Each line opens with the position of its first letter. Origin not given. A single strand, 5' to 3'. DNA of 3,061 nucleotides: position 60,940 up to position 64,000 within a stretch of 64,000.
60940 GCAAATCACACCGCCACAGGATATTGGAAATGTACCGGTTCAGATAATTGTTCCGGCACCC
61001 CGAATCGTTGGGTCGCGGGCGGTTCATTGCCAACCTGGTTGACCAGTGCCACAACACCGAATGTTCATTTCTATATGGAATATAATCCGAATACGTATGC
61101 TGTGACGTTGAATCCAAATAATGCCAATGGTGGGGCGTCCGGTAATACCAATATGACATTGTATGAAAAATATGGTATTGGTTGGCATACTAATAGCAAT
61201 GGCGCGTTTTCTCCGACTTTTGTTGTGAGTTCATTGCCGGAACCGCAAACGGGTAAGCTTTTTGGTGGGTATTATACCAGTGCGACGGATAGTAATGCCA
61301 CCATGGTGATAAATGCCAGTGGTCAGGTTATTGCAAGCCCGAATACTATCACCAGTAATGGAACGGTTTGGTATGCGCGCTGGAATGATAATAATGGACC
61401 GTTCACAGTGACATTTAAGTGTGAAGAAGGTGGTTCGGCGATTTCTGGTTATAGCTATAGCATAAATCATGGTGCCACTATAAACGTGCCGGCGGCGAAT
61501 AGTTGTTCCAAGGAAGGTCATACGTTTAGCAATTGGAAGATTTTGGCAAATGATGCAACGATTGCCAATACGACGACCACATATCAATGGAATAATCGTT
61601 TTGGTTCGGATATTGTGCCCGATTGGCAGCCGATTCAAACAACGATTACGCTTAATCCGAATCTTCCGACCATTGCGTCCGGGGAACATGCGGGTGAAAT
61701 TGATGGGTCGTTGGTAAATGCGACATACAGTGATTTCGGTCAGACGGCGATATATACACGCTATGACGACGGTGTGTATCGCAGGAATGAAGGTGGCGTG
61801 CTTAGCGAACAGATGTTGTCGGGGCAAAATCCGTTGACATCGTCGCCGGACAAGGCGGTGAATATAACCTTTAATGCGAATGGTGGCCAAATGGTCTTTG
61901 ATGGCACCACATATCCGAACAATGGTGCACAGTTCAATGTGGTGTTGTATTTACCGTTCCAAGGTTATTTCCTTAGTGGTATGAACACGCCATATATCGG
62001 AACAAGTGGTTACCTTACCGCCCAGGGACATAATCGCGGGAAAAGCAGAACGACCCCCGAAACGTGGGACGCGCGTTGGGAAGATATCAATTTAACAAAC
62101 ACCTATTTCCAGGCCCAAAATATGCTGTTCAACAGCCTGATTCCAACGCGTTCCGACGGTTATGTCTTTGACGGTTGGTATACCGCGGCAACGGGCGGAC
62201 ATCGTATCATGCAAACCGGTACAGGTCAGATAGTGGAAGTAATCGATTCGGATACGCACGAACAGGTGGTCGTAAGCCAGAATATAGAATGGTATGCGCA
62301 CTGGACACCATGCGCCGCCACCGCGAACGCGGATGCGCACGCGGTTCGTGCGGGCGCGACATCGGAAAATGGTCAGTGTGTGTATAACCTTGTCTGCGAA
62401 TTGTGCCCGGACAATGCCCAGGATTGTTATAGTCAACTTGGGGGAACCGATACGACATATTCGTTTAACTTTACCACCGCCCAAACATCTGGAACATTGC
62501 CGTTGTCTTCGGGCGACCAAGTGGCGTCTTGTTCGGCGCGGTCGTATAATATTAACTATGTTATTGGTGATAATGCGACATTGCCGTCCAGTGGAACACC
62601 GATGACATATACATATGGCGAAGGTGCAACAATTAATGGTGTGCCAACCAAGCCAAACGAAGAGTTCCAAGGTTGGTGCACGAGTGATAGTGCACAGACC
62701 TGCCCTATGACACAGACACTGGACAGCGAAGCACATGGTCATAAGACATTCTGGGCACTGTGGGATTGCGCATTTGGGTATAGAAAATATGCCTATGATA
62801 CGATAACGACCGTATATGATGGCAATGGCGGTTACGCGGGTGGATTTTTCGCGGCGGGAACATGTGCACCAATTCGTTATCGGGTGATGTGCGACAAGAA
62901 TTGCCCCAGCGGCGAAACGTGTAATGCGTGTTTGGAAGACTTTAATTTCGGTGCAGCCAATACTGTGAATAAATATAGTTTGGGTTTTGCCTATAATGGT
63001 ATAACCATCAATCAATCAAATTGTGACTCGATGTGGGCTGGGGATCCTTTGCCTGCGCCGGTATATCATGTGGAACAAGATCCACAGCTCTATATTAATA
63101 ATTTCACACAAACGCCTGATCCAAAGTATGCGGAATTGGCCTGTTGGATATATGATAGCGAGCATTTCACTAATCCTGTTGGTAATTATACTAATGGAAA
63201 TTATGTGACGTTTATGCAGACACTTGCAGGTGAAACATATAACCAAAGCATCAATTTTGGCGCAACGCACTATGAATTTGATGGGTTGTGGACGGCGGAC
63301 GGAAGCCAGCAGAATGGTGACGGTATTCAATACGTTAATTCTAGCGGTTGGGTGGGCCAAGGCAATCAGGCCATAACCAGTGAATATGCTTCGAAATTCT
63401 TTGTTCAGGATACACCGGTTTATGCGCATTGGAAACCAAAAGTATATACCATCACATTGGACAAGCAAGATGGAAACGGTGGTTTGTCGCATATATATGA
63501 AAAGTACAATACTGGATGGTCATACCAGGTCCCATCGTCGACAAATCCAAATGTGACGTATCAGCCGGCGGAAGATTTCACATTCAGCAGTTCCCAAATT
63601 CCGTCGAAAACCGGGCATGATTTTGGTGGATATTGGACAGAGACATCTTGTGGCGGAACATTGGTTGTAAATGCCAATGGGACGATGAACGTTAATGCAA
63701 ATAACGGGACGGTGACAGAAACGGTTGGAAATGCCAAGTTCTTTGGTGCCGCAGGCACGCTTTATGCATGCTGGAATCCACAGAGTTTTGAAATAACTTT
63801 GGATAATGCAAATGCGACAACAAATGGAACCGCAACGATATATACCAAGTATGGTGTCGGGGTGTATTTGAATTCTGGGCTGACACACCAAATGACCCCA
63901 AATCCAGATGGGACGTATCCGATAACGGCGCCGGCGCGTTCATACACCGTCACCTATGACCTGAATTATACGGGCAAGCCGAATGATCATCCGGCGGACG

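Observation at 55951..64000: Giant (more than 2,683-codon) secreted repeat-protein gene missing from the supplied ORF track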

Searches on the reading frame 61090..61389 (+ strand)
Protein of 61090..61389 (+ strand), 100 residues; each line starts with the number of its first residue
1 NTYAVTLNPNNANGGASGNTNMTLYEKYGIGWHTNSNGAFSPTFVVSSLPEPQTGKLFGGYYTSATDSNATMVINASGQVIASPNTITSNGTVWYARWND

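Call 38: search_solved_structures(query=A2, max_evalue=1, show_alignments=2)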
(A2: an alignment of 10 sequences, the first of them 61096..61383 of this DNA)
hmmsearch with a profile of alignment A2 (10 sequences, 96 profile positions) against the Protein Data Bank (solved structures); distinct sequences matched with E-value up to 1: 7.
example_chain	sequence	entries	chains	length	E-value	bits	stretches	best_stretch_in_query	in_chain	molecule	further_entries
2y5p_A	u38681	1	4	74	0.00034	24.4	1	30-66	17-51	INTERNALIN B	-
2y5q_A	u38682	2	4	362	0.0046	20.8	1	30-66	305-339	INTERNALIN B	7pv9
9qr5_A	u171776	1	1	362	0.0054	20.6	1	31-66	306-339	Internalin B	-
7nms_A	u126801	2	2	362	0.0055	20.5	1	31-66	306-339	Internalin B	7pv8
1m9s_A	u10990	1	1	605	0.0092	19.8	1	30-67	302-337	Internalin B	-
9qr4_A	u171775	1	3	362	0.012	19.4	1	45-66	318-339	Internalin B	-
3ess_A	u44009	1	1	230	0.56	14.1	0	14-70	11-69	Cholix toxin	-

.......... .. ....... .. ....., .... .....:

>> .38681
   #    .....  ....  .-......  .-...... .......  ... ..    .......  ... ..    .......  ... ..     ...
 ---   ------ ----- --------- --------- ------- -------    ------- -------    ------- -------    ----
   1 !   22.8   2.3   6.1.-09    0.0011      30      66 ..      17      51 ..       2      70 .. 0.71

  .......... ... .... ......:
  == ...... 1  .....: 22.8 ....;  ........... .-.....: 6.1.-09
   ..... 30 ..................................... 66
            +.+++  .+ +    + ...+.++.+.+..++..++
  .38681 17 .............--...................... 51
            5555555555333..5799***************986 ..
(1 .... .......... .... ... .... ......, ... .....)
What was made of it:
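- On Flg_new / List_Bact_rpt (PF09479, TIGR02543): A module profile hits only InlB in PDB sequences, E 3.4e-4 (call 38).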

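Call 58: predict_structure(alignment_id=A3)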
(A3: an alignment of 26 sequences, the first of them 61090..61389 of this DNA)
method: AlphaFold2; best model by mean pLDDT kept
length: 100 residues; sequences in the alignment: 26
mean_pLDDT: 91.6   pTM: 0.84
mean pLDDT of the five models: 91.6, 91.6, 91.2, 89.6, 89.6
residues with pLDDT >= 90: 79; 70-90: 14; 50-70: 6; < 50: 1
segments of 3 or more residues with pLDDT < 50: none
pLDDT, mean of each block of 10 residues (from residue 1): 96 63 97 97 93 90 94 97 95 94
secondary structure, 60 per line:
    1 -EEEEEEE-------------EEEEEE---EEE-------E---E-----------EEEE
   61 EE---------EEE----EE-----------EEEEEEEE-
elements in order: E2-8 E22-27 E31-33 E57-62 E72-74 E92-99
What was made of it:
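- On Flg_new / List_Bact_rpt (PF09479, TIGR02543): The AF2 model of aa 1714-1813 has pLDDT 91.6 (call 58).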

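Call 62: fold_search(model_id=the predicted structure, library=pdb)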
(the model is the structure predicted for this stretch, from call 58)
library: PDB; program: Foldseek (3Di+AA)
matches with E <= 10: 30; with E <= 0.001: 0
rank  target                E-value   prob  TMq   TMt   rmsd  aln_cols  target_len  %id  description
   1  2y5p_D                8.6e-02  0.97  0.46  0.61   4.5       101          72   16  B-repeat of Listeria monocytogenes InlB (internalin B) (released 2011-02-23)
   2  9qr5                  1.2e-01  0.96  0.46  0.15   4.3       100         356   15  InlB392_V333E: V333E variant of Listeria monocytogenes InlB (internalin B) residues 36-392 (released 2025-11-26)
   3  7pv9_A                1.4e-01  0.92  0.44  0.15   4.9       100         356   15  Listeria monocytogene InlB (internalin B) residues 36-392 (internalin domain and B-repeat) (released 2022-01-26)
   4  9qr4_A                1.5e-01  0.85  0.42  0.14   5.9       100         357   18  InlB392_T336Y: T336Y variant of Listeria monocytogenes InlB (internalin B) residues 36-392 (released 2025-12-03)
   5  10qf                  2.0e-01  0.75  0.41  0.10   7.5        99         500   18  Crystal Structure of Treponema denticola Sialidase (TDE_0471) (released 2026-02-25)
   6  7nms                  4.8e-01  0.84  0.48  0.16   4.5        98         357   13  InlB392_T332E: T332E variant of Listeria monocytogenes InlB (internalin B) residues 36-392 (released 2022-01-26)
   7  9qr4_C                9.1e-01  0.44  0.42  0.14   5.1       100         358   17  InlB392_T336Y: T336Y variant of Listeria monocytogenes InlB (internalin B) residues 36-392 (released 2025-12-03)
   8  7np7_D1               1.0e+00  0.16  0.35  0.11   5.8       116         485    9  Structure of an intact ESX-5 inner membrane complex, Composite C1 model (released 2021-06-02)
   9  1t0r_C                1.4e+00  0.16  0.37  0.42   5.9       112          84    7  Crystal Structure of the Toluene/o-xylene Monooxygenase Hydroxuylase from Pseudomonas stutzeri-azide bound (released 2004-07-27)
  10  10qi                  1.6e+00  0.16  0.36  0.09   8.5       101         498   20  Crystal Structure of Treponema denticola Sialidase (TDE_0471) D165A mutant bound to 3'-sialyllactose (only Neu5Ac visibl (released 2026-02-25)
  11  1j7b                  1.7e+00  0.12  0.35  0.36   9.6       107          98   17  STRUCTURE OF THE ANABAENA FERREDOXIN MUTANT E94K (released 2001-05-23)
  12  1j7c                  1.9e+00  0.11  0.35  0.36   9.6       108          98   17  STRUCTURE OF THE ANABAENA FERREDOXIN MUTANT E95K (released 2001-05-23)
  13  1j7a                  2.4e+00  0.10  0.35  0.36   9.6       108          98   17  STRUCTURE OF THE ANABAENA FERREDOXIN D68K MUTANT (released 2001-05-23)
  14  1t0q_C                3.0e+00  0.12  0.38  0.43   5.5       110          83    7  Structure of the Toluene/o-Xylene Monooxygenase Hydroxylase (released 2004-07-27)
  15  3kuz_A                3.0e+00  0.06  0.34  0.32  10.4       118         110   14  Crystal structure of the ubiquitin like domain of PLXNC1 (released 2009-12-08)
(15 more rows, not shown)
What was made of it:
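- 60871..62310 (+): Second module array (aa 1641-2120): a Cys-containing short module, the long module at 1716-1811 that was modelled, the short module at 1818-1892, and further modules to aa 2118. The AF2 model of aa 1714-1813 is from calls 58 and 62.
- On Flg_new / List_Bact_rpt (PF09479, TIGR02543): The top Foldseek PDB hits are InlB B-repeat entries (2y5p_D prob 0.97, TM 0.61 on the target, E 0.086), followed by other ubiquitin-like folds (call 62).
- The Foldseek E-value for the module is weak (0.086), although InlB ranks first (call 62).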

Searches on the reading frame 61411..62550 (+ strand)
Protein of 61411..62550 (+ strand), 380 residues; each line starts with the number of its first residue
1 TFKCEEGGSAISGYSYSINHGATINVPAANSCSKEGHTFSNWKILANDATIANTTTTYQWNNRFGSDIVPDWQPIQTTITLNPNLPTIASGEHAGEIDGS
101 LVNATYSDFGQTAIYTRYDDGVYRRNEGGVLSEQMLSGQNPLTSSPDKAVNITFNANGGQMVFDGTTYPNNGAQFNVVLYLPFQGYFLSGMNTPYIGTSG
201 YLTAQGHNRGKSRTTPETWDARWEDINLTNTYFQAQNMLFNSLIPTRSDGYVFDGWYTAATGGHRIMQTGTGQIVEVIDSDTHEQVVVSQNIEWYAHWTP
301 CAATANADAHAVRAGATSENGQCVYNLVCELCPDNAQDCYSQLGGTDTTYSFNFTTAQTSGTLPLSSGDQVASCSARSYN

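Call 24: search_protein_families(library=pfam, proteins=[window:61411-62550:+], max_evalue=1)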
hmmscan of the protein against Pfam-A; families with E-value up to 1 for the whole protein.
window:61411-62550:+ (380 aa): 4 families
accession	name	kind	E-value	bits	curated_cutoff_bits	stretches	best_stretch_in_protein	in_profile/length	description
PF09479.16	Flg_new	-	1.2e-08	35.4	27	2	245-266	28-48/65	Listeria-Bacteroides repeat domain (List_Bact_rpt)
PF20125.4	DUF6515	-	0.0016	18.7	24.9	1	207-295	28-113/179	Family of unknown function (DUF6515)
PF18998.6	Flg_new_2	-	0.006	17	23.6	1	5-57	8-57/73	Divergent InlB B-repeat domain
PF18774.7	APOBEC4_like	-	0.19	12.1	26.7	1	275-306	39-70/131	APOBEC4-like -AID/APOBEC-deaminase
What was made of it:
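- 60871..62310 (+): Pfam Flg_new and Flg_new_2 hits fall in aa 1821-2200 (call 24).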

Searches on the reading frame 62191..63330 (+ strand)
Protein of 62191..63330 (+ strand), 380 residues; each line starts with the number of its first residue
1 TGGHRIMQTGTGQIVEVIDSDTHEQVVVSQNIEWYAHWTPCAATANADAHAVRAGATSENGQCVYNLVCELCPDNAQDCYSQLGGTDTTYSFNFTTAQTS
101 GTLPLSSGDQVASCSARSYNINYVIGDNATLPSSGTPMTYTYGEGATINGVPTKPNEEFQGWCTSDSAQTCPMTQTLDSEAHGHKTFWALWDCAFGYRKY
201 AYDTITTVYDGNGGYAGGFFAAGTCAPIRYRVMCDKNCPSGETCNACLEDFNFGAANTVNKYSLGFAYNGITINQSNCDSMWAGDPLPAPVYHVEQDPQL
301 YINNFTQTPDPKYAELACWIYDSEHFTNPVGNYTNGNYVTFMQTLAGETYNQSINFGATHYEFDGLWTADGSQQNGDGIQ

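Call 24: search_protein_families(library=pfam, proteins=[window:62191-63330:+], max_evalue=1)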
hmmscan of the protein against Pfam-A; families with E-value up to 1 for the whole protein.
window:62191-63330:+ (380 aa): 2 families
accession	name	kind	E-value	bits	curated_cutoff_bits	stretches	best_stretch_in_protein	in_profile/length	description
PF09479.16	Flg_new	-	0.00081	19.9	27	1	119-179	1-54/65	Listeria-Bacteroides repeat domain (List_Bact_rpt)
PF18774.7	APOBEC4_like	-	0.2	12.1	26.7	1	15-46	39-70/131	APOBEC4-like -AID/APOBEC-deaminase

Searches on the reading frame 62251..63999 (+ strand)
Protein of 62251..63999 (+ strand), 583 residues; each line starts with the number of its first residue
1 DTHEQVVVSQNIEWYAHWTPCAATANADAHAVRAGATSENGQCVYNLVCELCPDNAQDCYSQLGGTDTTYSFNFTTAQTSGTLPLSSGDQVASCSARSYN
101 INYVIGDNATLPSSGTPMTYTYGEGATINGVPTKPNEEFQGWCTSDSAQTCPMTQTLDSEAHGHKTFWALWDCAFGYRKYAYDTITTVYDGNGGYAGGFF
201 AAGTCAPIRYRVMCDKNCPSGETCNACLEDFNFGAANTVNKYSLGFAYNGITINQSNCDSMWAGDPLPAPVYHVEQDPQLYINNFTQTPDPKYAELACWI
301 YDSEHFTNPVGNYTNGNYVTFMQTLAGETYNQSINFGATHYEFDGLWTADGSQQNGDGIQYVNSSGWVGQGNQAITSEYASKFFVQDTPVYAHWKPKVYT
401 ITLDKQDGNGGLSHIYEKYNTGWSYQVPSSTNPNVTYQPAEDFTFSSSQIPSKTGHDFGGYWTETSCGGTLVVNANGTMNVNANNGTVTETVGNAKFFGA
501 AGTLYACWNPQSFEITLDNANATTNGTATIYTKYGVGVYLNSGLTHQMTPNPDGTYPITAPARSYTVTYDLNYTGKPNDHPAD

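Call 61: find_related_loci(query=window:62251-63999:+, collection=metagenome_contigs, flank=10000)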
Query window:62251-63999:+ (583 aa) in metagenome_contigs; peptide patterns used: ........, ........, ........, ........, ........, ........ (x = any residue, [..] = any of these).
14 stretches matched a pattern; 9 encode a relative of the query (tblastn E <= 1e-3); 9 distinct loci.
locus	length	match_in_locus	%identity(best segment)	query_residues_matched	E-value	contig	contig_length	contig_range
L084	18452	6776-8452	41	8-575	5e-107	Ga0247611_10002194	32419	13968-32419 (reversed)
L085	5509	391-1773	36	339-564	1e-25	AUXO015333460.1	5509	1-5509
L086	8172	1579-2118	36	339-563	1e-19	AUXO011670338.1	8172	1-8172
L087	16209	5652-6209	35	339-564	5e-19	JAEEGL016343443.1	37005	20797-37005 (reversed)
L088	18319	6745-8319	31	341-573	7e-15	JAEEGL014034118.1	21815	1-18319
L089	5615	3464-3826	32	366-492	9e-11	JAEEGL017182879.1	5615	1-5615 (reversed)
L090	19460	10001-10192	42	117-178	1e-10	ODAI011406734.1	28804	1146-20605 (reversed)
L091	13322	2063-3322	25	365-583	3e-8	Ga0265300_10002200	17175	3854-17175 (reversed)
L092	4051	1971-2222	32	396-488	4e-6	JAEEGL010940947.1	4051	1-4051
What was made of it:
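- Tried and rejected: A metagenome_contigs scan with the last 583 aa found nothing closer than 41% identity (call 61).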
